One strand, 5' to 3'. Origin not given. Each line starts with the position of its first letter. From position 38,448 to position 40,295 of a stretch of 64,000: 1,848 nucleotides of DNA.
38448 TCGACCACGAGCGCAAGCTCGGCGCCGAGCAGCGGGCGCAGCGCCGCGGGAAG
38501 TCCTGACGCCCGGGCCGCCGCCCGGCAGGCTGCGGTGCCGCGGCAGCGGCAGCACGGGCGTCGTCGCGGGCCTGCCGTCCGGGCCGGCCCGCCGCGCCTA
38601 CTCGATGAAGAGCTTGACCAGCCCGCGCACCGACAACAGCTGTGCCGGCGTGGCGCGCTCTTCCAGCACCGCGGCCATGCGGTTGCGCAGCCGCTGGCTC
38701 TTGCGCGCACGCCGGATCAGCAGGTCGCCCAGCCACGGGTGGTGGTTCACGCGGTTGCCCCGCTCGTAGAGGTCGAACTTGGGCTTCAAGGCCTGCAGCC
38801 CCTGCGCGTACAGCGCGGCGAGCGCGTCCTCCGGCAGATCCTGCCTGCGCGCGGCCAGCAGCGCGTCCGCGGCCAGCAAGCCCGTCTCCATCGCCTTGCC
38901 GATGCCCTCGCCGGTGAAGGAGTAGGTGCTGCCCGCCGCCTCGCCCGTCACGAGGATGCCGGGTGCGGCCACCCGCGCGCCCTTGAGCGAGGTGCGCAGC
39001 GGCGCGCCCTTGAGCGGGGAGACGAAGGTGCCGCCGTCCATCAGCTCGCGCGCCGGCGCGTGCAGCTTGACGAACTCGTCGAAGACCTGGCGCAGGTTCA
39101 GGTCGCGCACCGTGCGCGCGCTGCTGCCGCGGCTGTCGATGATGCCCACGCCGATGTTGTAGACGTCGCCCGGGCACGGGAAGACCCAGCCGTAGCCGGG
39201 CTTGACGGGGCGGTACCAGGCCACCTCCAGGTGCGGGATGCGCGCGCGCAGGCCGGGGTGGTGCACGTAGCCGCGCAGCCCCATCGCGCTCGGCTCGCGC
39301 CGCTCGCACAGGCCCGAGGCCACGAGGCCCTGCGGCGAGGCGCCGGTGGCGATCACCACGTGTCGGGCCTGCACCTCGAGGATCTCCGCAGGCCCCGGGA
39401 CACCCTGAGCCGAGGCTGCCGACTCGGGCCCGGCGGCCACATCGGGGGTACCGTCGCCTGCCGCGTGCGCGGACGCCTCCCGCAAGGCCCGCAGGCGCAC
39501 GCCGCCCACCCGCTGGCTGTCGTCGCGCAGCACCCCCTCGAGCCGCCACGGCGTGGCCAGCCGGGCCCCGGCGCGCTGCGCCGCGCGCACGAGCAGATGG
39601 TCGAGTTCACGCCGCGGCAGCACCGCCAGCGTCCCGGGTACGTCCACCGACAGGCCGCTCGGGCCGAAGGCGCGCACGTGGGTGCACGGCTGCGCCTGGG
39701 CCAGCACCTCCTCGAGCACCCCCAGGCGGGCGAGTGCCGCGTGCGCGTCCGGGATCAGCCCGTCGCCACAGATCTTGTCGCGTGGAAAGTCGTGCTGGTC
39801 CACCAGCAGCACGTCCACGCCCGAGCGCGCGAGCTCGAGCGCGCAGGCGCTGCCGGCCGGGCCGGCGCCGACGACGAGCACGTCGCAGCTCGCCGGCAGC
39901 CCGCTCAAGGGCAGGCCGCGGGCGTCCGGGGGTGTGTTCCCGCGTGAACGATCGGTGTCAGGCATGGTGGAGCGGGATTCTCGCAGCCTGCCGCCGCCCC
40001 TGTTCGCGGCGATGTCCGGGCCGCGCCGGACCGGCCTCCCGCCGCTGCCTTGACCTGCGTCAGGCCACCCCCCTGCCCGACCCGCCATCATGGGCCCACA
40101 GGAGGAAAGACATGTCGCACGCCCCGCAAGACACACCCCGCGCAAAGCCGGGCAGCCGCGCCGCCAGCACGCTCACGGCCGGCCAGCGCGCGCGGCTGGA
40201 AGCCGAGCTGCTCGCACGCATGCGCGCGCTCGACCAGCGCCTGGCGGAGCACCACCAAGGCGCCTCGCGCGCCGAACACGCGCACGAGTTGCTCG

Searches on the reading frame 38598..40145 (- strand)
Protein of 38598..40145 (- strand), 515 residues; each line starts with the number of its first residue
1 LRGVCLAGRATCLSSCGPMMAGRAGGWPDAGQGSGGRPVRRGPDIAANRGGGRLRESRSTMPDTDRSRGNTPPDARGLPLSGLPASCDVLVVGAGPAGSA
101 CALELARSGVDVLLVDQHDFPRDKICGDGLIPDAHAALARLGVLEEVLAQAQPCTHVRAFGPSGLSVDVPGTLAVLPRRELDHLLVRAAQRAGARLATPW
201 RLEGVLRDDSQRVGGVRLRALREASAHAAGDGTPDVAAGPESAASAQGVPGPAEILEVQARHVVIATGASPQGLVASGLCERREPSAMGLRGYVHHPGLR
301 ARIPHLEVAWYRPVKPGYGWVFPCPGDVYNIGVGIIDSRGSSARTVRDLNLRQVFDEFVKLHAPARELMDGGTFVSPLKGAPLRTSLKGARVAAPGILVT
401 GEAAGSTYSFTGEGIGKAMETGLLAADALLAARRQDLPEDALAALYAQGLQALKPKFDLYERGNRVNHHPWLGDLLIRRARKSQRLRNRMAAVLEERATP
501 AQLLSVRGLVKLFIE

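Call 10: search_protein_families(library=pfam, proteins=[window:38598-40145:-], max_evalue=0.001)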
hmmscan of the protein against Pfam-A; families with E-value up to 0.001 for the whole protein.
window:38598-40145:- (515 aa): 11 families
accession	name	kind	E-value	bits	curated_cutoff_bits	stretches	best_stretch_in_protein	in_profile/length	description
PF01494.25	FAD_binding_3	-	7.7e-15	55.4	22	1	87-216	2-137/349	FAD binding domain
PF07992.20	Pyr_redox_2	-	3.3e-09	37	26.1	1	88-279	2-119/291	Pyridine nucleotide-disulphide oxidoreductase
PF00890.30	FAD_binding_2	-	2.8e-08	33.8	20.4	1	88-118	1-31/414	FAD binding domain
PF01266.30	DAO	-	3.9e-08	33.7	27.9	1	88-121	1-34/353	FAD dependent oxidoreductase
PF13450.12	NAD_binding_8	-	3.1e-07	31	21.9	1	91-120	1-30/68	NAD(P)-binding Rossmann-like domain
PF12831.13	FAD_oxidored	-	4e-07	30.1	27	1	88-121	1-34/416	FAD dependent oxidoreductase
PF01134.28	GIDA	-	3.6e-06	26.7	22.1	1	88-118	1-31/391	Glucose inhibited division protein A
PF03486.20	HI0933_like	-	3.8e-05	23.7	50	1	88-127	2-41/244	HI0933-like protein Rossmann domain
PF04820.20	Trp_halogenase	-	4.2e-05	23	21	1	88-152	1-68/458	Tryptophan halogenase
PF01946.23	Thi4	-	0.00013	21.8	26.2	0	86-118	17-50/235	Thi4 family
PF22578.2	GGR_cat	-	0.00014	22.1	27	1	317-364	32-73/88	Geranylgeranyl reductase catalytic domain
